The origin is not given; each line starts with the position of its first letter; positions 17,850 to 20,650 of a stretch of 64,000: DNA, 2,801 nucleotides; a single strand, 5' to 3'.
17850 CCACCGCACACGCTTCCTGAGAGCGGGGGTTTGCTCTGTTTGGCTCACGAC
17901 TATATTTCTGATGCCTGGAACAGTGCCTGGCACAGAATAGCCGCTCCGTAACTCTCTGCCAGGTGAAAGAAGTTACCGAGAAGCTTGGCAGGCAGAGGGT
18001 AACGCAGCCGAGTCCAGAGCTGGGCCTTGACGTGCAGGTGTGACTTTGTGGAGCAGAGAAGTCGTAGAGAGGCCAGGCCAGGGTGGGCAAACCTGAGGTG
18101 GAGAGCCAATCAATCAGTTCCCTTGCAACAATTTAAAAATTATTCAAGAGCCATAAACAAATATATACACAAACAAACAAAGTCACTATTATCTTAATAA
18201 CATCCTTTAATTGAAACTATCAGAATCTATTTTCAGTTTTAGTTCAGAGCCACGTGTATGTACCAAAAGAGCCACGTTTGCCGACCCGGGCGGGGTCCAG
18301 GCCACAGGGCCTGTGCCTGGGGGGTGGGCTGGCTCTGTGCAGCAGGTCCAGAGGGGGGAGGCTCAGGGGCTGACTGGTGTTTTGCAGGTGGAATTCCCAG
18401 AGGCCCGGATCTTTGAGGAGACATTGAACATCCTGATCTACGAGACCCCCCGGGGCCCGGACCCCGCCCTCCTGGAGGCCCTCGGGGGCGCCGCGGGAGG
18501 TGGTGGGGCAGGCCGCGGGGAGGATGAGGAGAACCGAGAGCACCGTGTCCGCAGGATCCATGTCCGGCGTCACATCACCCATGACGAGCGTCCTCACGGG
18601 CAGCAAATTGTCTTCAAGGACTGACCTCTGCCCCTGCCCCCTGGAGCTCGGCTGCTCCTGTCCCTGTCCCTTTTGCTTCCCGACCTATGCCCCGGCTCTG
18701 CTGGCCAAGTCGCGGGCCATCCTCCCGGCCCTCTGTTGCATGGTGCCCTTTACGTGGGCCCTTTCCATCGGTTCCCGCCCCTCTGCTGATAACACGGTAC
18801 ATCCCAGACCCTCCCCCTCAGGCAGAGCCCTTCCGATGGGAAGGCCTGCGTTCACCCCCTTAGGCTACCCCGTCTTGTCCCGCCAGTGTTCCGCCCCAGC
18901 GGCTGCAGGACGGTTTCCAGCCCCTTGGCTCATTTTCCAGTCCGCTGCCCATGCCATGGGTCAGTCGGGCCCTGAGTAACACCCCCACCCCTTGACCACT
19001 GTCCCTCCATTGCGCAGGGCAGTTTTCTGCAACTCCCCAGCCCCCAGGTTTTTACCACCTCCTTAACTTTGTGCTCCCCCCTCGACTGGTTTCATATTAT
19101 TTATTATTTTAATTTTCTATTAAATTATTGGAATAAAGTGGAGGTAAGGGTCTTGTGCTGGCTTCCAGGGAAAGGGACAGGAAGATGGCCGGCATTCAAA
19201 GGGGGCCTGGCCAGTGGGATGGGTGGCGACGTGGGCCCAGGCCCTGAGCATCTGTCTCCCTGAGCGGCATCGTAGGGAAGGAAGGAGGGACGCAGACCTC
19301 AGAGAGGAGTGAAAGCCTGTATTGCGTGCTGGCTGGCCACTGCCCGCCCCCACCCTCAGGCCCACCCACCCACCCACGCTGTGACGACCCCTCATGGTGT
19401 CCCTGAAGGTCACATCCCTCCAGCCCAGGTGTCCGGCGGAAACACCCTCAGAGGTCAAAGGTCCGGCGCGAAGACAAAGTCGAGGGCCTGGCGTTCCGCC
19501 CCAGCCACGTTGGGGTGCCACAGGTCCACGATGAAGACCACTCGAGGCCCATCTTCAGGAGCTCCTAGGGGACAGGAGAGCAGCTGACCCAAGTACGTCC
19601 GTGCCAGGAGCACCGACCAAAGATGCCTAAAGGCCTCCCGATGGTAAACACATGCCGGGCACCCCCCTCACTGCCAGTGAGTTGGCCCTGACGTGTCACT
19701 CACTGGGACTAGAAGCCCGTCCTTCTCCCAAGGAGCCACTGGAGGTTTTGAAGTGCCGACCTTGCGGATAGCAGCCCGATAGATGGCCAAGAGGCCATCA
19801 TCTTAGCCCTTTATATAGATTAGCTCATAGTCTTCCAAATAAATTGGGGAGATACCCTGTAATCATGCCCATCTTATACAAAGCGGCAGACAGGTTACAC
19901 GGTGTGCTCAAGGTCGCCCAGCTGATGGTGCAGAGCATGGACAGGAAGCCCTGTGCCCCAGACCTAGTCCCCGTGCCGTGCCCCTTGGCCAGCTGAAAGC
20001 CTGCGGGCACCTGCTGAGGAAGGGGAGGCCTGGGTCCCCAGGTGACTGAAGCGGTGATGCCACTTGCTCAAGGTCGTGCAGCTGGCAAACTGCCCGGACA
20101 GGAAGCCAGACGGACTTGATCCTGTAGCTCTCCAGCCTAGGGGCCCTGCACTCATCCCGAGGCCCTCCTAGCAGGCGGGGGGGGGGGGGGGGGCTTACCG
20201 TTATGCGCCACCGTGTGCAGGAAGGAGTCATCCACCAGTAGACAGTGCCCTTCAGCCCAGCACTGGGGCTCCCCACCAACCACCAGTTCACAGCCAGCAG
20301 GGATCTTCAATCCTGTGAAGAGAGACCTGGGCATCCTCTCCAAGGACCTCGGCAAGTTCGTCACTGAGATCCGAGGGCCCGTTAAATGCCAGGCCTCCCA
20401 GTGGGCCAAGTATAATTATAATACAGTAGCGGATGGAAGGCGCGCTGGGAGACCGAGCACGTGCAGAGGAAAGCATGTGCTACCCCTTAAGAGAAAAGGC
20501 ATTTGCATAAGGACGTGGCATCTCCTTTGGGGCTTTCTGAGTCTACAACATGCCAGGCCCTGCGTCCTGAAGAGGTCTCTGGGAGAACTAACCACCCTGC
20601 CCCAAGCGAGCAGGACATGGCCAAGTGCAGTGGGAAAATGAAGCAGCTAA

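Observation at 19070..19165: Convergent KCTD13 and ASPHD1 transcripts terminate within ~30 bp of each other; predicted antisense 3'UTR overlap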

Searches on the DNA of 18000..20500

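Call 51: search_rna_families(source=window, start=18000, end=20500, threshold=evalue, max_evalue=1)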
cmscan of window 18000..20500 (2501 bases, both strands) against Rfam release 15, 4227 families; matches with E-value up to 1: 1.
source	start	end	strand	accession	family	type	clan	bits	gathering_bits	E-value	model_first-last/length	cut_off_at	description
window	18298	18438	+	RF01946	KCNQ1OT1_1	Gene; lncRNA;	-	12.6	70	0.15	1-464/464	no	KCNQ1 overlapping transcript 1 conserved region 1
